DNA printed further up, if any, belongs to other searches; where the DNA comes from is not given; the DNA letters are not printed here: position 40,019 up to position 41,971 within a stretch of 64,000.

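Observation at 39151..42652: GH16 glucanase / cellulose-synthase-like GT2 / HlyD-like adaptor operon: candidate exo-beta-glucan machine in a Gram-positive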

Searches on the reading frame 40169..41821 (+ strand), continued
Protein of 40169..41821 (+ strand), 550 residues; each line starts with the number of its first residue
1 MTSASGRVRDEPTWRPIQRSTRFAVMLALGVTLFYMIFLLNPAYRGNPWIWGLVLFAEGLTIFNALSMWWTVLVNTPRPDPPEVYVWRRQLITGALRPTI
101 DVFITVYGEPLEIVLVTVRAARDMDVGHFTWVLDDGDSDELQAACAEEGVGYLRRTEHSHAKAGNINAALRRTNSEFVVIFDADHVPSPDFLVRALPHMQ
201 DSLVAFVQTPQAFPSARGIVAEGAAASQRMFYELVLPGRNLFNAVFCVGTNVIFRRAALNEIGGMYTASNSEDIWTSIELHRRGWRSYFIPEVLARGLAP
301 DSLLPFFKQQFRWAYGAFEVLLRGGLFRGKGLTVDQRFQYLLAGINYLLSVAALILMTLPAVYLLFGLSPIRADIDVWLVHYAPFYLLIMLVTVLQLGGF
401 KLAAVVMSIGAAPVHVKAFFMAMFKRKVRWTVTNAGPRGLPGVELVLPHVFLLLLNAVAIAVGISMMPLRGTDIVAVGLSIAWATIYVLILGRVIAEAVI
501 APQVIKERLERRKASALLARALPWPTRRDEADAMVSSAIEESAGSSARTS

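Call 28: search_dna_similar(query=window:40169-41821:+, collection=plasmids, mode=protein, max_rows=60, max_evalue=1e-20, rows=spread)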
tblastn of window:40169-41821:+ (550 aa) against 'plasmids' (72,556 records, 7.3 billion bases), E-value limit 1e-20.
Records with a match: 476; places in all: 496; records where one place covers at least 80% of the query: 0.
Best place of each record, by identity: <60% 476.
By first word of the organism name: Escherichia 131; Sinorhizobium 94; Rhizobium 85; Agrobacterium 32; Bradyrhizobium 27; Ensifer 15; Klebsiella 12; Azospirillum 7; Caballeronia 5; Raoultella 4; and 41 more.
By predicted mobility (MOB-suite, as given by PLSDB): non-mobilizable 227; mobilizable 148; conjugative 101.
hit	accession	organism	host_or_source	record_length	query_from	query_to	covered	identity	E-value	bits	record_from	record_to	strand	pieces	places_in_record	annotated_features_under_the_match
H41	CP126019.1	Bradyrhizobium japonicum USDA 123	Glycine max,soybean,root nodule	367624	82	506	77%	32.2%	1e-44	177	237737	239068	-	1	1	glycosyltransferase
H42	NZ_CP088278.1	Bradyrhizobium barranii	Glycine max cv. AC Glengarry,cell ...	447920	82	506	77%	31.9%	4e-46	181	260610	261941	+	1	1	glycosyltransferase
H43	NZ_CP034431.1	Bradyrhizobium sp. LCT2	Lespedeza cuneata,genome,nodule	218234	82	506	77%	31.4%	4e-45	178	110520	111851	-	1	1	glycosyltransferase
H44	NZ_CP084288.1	Caballeronia zhejiangensis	Anasa tristis,Cell culture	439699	98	504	74%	32.7%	1e-46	182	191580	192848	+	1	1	bcsA: UDP-forming cellulose synthase catalytic subunit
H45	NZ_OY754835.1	Escherichia coli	-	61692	25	436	75%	30.1%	1e-42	171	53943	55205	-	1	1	bcsA: UDP-forming cellulose synthase catalytic subunit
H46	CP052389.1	Klebsiella pneumoniae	Homo sapiens,blood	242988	25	436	75%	30.1%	1e-42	171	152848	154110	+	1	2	bcsA: UDP-forming cellulose synthase catalytic subunit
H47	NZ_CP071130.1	Caballeronia sp. M1242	Homo sapiens,ETA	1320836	18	373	65%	34.4%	4e-45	178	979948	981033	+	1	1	none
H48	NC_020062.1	Rhizobium tropici CIAT 899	Phaseolus vulgaris root nodule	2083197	8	401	72%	29.1%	2e-38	158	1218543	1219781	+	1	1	record has no annotation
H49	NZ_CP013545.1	Rhizobium phaseoli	Phaseolus vulgaris,Whole ...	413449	98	391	53%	38.5%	9e-48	186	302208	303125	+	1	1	glycosyltransferase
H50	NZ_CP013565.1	Rhizobium phaseoli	Phaseolus vulgaris,Whole ...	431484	98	391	53%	38.5%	1e-47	186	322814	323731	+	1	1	glycosyltransferase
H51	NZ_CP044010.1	Rhizobium sp. BG6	Prosopis cineraria,pure bacterial ...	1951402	13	401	71%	28.9%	7e-38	157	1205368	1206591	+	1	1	none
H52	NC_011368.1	Rhizobium leguminosarum bv. trifolii WSM2304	-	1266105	98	391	53%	38.2%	7e-47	184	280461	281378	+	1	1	record has no annotation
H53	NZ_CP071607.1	Rhizobium binae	lentil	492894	98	391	53%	37.9%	1e-46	183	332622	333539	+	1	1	glycosyltransferase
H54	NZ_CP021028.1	Rhizobium sp. TAL182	Phaseolus vulgaris,cell culture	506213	98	391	53%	37.5%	9e-47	183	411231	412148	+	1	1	glycosyltransferase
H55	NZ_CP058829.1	Shigella flexneri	Stanley WWTPs_3 WWTPs effluent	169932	98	436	62%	32.5%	1e-42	171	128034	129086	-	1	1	bcsA: UDP-forming cellulose synthase catalytic subunit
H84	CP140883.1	Sinorhizobium meliloti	Medicago lupulina,whole organism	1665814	98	391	53%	35.0%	6e-42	169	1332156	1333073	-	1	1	glycosyltransferase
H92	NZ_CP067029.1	Agrobacterium fabrum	-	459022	69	392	59%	29.9%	6e-33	142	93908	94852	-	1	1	cellulose synthase catalytic subunit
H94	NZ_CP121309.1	Ensifer adhaerens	bacterial colony,soil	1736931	98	401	55%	31.3%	5e-39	160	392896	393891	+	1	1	none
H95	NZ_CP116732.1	Agrobacterium tumefaciens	Gaillardia,cell culture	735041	98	374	50%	34.3%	3e-40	164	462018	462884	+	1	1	cellulose synthase catalytic subunit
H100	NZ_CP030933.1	Enterococcus gilvus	cow,milk,milk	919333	98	388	53%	25.6%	3e-22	109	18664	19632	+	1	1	cellulose synthase catalytic subunit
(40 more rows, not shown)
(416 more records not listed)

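Call 29: get_annotated_region(hit=H84, flank=4000)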
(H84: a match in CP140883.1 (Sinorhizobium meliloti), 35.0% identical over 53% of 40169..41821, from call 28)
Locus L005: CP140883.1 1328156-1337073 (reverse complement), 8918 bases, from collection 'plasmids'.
description: Sinorhizobium meliloti strain ml46 plasmid pSymB, complete sequence
organism: Sinorhizobium meliloti (NCBI taxid 382)
taxonomy: Bacteria; Pseudomonadota; Alphaproteobacteria; Hyphomicrobiales; Rhizobiaceae; Sinorhizobium; Sinorhizobium meliloti
host: -; source: Medicago lupulina,whole organism; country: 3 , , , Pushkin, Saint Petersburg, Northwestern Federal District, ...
typing (MOB-suite, as given by PLSDB): mobilizable; relaxase MOBQ
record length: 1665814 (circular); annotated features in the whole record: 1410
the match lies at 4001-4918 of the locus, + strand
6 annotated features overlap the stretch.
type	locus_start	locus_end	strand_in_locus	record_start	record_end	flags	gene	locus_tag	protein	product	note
CDS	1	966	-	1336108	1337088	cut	-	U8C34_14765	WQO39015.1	NADPH:quinone reductase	-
CDS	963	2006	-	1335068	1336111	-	-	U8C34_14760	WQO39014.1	sensor domain-containing diguanylate cyclase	-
CDS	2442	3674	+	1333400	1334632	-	-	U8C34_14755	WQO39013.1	efflux RND transporter periplasmic adaptor subunit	-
CDS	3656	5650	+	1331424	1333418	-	-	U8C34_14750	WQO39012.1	glycosyltransferase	-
CDS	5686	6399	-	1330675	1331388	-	-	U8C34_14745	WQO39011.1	transcriptional regulator NanR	-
CDS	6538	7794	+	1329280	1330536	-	oiaX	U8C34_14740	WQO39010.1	3-oxo-isoapionate-4-phosphate decarboxylase OiaX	-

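Call 30: get_annotated_region(hit=H41, flank=5000)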
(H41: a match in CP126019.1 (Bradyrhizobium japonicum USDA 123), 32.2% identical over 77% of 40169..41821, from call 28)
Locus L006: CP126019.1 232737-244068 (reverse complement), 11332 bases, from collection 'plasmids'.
description: Bradyrhizobium japonicum USDA 123 plasmid pUSDA123-1, complete sequence
organism: Bradyrhizobium japonicum USDA 123 (NCBI taxid 936135)
taxonomy: Bacteria; Pseudomonadota; Alphaproteobacteria; Hyphomicrobiales; Nitrobacteraceae; Bradyrhizobium; Bradyrhizobium japonicum; Bradyrhizobium japonicum USDA 123
host: -; source: Glycine max,soybean,root nodule; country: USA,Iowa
typing (MOB-suite, as given by PLSDB): mobilizable; replicon rep_cluster_506; relaxase MOBP
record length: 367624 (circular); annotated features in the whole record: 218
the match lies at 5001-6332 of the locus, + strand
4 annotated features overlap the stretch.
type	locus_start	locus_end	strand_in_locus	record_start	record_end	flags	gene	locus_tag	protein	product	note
CDS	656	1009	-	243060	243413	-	-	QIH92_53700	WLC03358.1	hypothetical protein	-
CDS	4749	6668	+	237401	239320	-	-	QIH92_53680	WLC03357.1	glycosyltransferase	-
CDS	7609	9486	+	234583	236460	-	htpG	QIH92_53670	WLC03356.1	molecular chaperone HtpG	-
CDS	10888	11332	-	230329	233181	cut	-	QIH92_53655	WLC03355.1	hypothetical protein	-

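Call 31: get_annotated_region(hit=H95, flank=5000)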
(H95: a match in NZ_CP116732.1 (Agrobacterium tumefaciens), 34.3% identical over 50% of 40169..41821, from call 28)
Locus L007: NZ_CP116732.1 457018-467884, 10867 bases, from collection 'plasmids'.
description: Agrobacterium tumefaciens strain FPH-AT4 plasmid pAtFPH-AT4a, complete sequence
organism: Agrobacterium tumefaciens (NCBI taxid 358)
taxonomy: Bacteria; Pseudomonadota; Alphaproteobacteria; Hyphomicrobiales; Rhizobiaceae; Agrobacterium; Agrobacterium tumefaciens
host: -; source: Gaillardia,cell culture; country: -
typing (MOB-suite, as given by PLSDB): non-mobilizable; mating-pair formation MPF_T
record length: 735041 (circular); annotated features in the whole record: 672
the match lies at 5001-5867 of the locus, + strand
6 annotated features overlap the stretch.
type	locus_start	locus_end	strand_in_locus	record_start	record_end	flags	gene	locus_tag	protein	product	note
CDS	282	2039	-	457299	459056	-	ggt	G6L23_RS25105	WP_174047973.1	gamma-glutamyltransferase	GO:0006750 - glutathione biosynthetic process [Evidence IEA]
CDS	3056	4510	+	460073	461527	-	-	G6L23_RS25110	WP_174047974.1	HlyD family secretion protein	-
CDS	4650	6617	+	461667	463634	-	-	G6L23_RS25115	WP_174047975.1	cellulose synthase catalytic subunit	-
CDS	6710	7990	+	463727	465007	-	-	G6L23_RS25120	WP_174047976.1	hypothetical protein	-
CDS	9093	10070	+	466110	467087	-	-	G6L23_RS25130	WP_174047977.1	DUF1852 domain-containing protein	-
CDS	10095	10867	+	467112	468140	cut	-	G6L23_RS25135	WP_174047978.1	methionine synthase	GO:0009086 - methionine biosynthetic process [Evidence IEA]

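Call 33: find_related_loci(query=A1, collection=genome_contigs, flank=6000)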
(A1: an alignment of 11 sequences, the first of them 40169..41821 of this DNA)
Query A1 (550 aa) in genome_contigs; peptide patterns used: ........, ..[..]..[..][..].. (x = any residue, [..] = any of these).
370 stretches matched a pattern; 356 encode a relative of the query (tblastn E <= 1e-3); the best 80 are kept; 77 distinct loci.
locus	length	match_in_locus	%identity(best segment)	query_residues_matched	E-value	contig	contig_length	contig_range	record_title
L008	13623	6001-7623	82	2-542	0e+0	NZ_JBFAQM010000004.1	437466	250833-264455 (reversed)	Actinoplanes sp. NPDC049316 NPDC049316_95_E4.ctg-0004, whole genome shotgun sequence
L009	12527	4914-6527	81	5-542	0e+0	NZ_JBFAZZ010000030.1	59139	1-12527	Actinoplanes sp. NPDC051475 NPDC051475_298_B1.ctg-0030, whole genome shotgun sequence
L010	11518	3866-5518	81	1-549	0e+0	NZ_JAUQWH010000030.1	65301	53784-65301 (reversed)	Actinoplanes sp. RD1 30, whole genome shotgun sequence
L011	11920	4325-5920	82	5-536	0e+0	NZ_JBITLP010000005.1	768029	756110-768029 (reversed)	Actinoplanes sp. NPDC049681 NPDC049681_120_G9.ctg-0005, whole genome shotgun sequence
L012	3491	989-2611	81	2-542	0e+0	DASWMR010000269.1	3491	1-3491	MAG TPA_asm: Actinoplanes sp. isolate SMAG_U3392 k141_70033, whole genome shotgun sequence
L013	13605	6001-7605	81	10-544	0e+0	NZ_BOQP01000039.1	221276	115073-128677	Winogradskya consettensis strain NBRC 14913 sequence039, whole genome shotgun sequence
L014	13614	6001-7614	79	10-549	0e+0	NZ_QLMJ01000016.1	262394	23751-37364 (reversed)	Actinoplanes lutulentus strain CGMCC 4.7090 Ga0171608_116, whole genome shotgun sequence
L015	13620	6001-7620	79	9-548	0e+0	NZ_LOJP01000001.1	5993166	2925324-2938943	Actinoplanes sp. TFC3 Actinoplanes_sp._strain_TFC3_1, whole genome shotgun sequence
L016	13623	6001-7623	81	11-550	0e+0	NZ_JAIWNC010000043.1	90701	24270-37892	Jidongwangia harbinensis strain NEAU-J3 Scaffold37_1, whole genome shotgun sequence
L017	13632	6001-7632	79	5-547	0e+0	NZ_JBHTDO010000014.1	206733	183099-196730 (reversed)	Actinoplanes sp. GCM10030250 strain CPCC 206377 spades_K_21_77_14, whole genome shotgun sequence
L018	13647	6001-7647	80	5-550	0e+0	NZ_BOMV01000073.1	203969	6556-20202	Paractinoplanes rishiriensis strain NBRC 108556 sequence073, whole genome shotgun sequence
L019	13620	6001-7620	79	11-549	0e+0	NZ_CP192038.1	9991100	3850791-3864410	Actinoplanes sp. CA-030573 chromosome, complete genome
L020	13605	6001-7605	81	10-544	0e+0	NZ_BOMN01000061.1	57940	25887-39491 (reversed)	Winogradskya humida strain NBRC 14915 sequence061, whole genome shotgun sequence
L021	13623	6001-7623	74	10-550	0e+0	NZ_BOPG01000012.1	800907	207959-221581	Virgisporangium aurantiacum strain NBRC 16421 sequence012, whole genome shotgun sequence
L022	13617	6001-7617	68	10-548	0e+0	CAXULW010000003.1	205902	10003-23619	MAG TPA_asm: uncultured Jatrophihabitantaceae bacterium isolate public_SRR11456913_metawrap_bin.8 genome assembly, conti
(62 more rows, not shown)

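Call 49: search_protein_families(library=pfam, proteins=[L005:2442-3674:+, L007:3056-4510:+, L007:6710-7990:+, L001:15344-16144:-, L001:13041-15347:-, L001:8984-9934:+, L007:4650-6617:+, L005:3656-5650:+, L006:4749-6668:+], max_evalue=0.001)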
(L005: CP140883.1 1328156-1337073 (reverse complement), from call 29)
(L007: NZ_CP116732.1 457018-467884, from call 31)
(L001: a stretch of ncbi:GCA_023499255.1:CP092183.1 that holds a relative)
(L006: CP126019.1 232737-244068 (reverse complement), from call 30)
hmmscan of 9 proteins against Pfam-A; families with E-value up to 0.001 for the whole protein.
L005:2442-3674:+ (410 aa): 2 families
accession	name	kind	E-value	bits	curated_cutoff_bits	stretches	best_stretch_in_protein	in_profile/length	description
PF16576.10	HlyD_D23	-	1e-14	54.8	30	1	247-339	92-185/214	Barrel-sandwich domain of CusB or HlyD membrane-fusion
PF13437.12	HlyD_3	-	3.2e-12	47.6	22.2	1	265-342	1-80/106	HlyD family secretion protein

L007:3056-4510:+ (484 aa): 1 family
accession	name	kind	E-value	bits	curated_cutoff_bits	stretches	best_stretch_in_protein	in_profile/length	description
PF13437.12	HlyD_3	-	5.5e-05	24.3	22.2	1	277-346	14-84/106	HlyD family secretion protein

L007:6710-7990:+ (426 aa): 0 families

L001:15344-16144:- (266 aa): 2 families
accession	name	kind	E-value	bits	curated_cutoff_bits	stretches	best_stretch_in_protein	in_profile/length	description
PF13437.12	HlyD_3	-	8.3e-13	49.4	22.2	1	125-204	1-82/106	HlyD family secretion protein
PF16576.10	HlyD_D23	-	2.2e-07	30.8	30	1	123-202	108-188/214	Barrel-sandwich domain of CusB or HlyD membrane-fusion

L001:13041-15347:- (768 aa): 2 families
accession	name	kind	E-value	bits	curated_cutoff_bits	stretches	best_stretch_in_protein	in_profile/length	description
PF17652.7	Glyco_hydro81C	-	1.2e-53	183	25.6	1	370-693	12-340/349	Glycosyl hydrolase family 81 C-terminal domain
PF03639.19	Glyco_hydro_81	-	5.7e-07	29.5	25.6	1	87-233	11-175/323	Glycosyl hydrolase family 81 N-terminal domain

L001:8984-9934:+ (316 aa): 1 family
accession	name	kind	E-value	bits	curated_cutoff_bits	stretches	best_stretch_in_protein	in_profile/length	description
PF03935.22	SKN1_KRE6_Sbg1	-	0.00021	20.3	30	0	139-170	199-228/501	Beta-glucan synthesis-associated protein SKN1/KRE6/Sbg1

L007:4650-6617:+ (655 aa): 5 families
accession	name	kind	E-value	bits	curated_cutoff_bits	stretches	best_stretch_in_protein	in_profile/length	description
PF13632.12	Glyco_trans_2_3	-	2.9e-24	86.4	27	1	203-408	1-183/198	Glycosyl transferase family group 2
PF13641.12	Glyco_tranf_2_3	-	4.3e-21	76.4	27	1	120-345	3-228/230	Glycosyltransferase like family 2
PF00535.33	Glycos_transf_2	-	4.9e-17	62.8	23.3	1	122-293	2-167/168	Glycosyl transferase family 2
PF13506.12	Glyco_transf_21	-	2.7e-11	43.7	21.7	1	200-344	30-172/174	Glycosyl transferase family 21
PF03552.20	Cellulose_synt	-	5e-09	35.7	24.7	2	298-403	419-529/722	Cellulose synthase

L005:3656-5650:+ (664 aa): 5 families
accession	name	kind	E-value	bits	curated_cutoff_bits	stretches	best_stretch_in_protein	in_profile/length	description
PF00535.33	Glycos_transf_2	-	2.7e-23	83.2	23.3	1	120-288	2-167/168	Glycosyl transferase family 2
PF13641.12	Glyco_tranf_2_3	-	5e-23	82.7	27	1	116-341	1-229/230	Glycosyltransferase like family 2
PF13632.12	Glyco_trans_2_3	-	3.2e-14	53.6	27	1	199-396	2-182/198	Glycosyl transferase family group 2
PF03552.20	Cellulose_synt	-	6.4e-10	38.6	24.7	1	294-423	420-545/722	Cellulose synthase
PF13506.12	Glyco_transf_21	-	5.6e-07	29.6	21.7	1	179-319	14-150/174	Glycosyl transferase family 21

L006:4749-6668:+ (639 aa): 6 families
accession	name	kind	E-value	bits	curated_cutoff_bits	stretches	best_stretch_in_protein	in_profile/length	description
PF13641.12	Glyco_tranf_2_3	-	7.8e-23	82.1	27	1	103-328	3-228/230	Glycosyltransferase like family 2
PF00535.33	Glycos_transf_2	-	5.4e-21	75.7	23.3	1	105-276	2-167/168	Glycosyl transferase family 2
PF13632.12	Glyco_trans_2_3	-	1.5e-19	71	27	1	187-394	2-183/198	Glycosyl transferase family group 2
PF07238.19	PilZ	-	1.8e-12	47.9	22.5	1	526-608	2-95/102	PilZ domain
PF03552.20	Cellulose_synt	-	1.1e-09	37.9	24.7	1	281-458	419-607/722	Cellulose synthase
PF13506.12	Glyco_transf_21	-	3.3e-08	33.6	21.7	1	184-327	31-172/174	Glycosyl transferase family 21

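Call 50: get_annotated_region(hit=H45, flank=2500)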
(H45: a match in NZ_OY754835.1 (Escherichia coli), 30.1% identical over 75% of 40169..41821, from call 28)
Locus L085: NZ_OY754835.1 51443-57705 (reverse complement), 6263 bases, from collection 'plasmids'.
description: Escherichia coli isolate Reference plasmid pGPT21-003_1, complete sequence
organism: Escherichia coli (NCBI taxid 562)
taxonomy: Bacteria; Pseudomonadota; Gammaproteobacteria; Enterobacterales; Enterobacteriaceae; Escherichia; Escherichia coli
host: -; source: -; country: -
typing (MOB-suite, as given by PLSDB): non-mobilizable; replicon IncR,IncY
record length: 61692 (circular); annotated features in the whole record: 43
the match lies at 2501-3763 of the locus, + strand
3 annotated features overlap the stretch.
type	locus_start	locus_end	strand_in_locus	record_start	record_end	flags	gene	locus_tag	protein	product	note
CDS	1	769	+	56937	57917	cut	-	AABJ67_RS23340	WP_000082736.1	IS5-like element ISEc68 family transposase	GO:0006313 - DNA transposition [Evidence IEA]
CDS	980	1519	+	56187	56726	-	-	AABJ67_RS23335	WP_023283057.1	cellulose biosynthesis protein BcsO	-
CDS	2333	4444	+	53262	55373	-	bcsA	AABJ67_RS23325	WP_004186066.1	UDP-forming cellulose synthase catalytic subunit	GO:0030244 - cellulose biosynthetic process [Evidence IEA]; GO:0006011 - UDP-glucose metabolic process [Evidence IEA]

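Call 51: get_annotated_region(hit=H49, flank=4000)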
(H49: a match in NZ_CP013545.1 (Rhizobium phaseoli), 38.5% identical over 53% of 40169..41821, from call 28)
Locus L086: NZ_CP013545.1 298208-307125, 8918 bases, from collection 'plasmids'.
description: Rhizobium phaseoli strain R620 plasmid pRphaR620c, complete sequence
organism: Rhizobium phaseoli (NCBI taxid 396)
taxonomy: Bacteria; Pseudomonadota; Alphaproteobacteria; Hyphomicrobiales; Rhizobiaceae; Rhizobium; Rhizobium phaseoli
host: -; source: Phaseolus vulgaris,Whole organism,Legume rhizosphere,legume-root nodule; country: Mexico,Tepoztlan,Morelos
typing (MOB-suite, as given by PLSDB): non-mobilizable
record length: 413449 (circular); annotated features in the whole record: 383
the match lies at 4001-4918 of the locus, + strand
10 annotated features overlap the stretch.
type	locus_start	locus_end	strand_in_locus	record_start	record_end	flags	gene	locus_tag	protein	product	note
CDS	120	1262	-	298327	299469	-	-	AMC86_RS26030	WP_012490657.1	AraC family transcriptional regulator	-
CDS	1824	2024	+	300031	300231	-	-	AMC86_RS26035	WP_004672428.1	hypothetical protein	-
CDS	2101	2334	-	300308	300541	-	-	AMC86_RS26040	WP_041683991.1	hypothetical protein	-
CDS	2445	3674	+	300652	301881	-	-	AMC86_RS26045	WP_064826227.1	HlyD family efflux transporter periplasmic adaptor subunit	-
CDS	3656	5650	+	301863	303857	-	-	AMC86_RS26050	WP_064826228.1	glycosyltransferase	-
CDS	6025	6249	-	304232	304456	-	-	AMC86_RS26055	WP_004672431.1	hypothetical protein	-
CDS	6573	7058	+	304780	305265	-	-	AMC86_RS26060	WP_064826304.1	DMT family transporter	-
CDS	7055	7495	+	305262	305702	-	-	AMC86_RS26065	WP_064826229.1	DMT family transporter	-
CDS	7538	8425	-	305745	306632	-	yghX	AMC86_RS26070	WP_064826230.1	YghX family hydrolase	-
CDS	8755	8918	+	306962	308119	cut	-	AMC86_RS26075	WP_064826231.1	Gfo/Idh/MocA family oxidoreductase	-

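Call 52: get_annotated_region(hit=H100, flank=4000)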
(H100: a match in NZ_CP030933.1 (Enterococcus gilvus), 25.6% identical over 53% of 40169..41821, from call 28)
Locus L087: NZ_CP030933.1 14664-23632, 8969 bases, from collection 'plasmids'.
description: Enterococcus gilvus strain CR1 plasmid pCR1A, complete sequence
organism: Enterococcus gilvus (NCBI taxid 160453)
taxonomy: Bacteria; Bacillota; Bacilli; Lactobacillales; Enterococcaceae; Enterococcus; Enterococcus gilvus
host: -; source: cow,milk,milk; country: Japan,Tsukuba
typing (MOB-suite, as given by PLSDB): non-mobilizable
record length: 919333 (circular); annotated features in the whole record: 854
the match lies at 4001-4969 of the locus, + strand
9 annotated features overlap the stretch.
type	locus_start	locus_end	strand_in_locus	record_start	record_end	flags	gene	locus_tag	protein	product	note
CDS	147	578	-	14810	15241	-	-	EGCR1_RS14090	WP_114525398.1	GNAT family N-acetyltransferase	-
CDS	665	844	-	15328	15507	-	-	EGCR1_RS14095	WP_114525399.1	hypothetical protein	-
CDS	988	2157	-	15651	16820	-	-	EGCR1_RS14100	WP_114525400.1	galactokinase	GO:0046835 - carbohydrate phosphorylation [Evidence IEA]; GO:0006012 - galactose metabolic process [Evidence IEA]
CDS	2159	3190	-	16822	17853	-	-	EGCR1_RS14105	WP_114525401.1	aldose epimerase family protein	GO:0005975 - carbohydrate metabolic process [Evidence IEA]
CDS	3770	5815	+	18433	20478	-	-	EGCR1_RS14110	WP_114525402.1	cellulose synthase catalytic subunit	-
CDS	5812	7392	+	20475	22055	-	-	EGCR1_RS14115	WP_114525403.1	glucosyltransferase domain-containing protein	-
CDS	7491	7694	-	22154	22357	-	-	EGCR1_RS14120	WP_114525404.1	hypothetical protein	-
CDS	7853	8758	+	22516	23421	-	-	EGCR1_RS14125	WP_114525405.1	AraC family transcriptional regulator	-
CDS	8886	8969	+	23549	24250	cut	deoC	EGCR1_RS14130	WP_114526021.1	deoxyribose-phosphate aldolase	GO:0009264 - deoxyribonucleotide catabolic process [Evidence IEA]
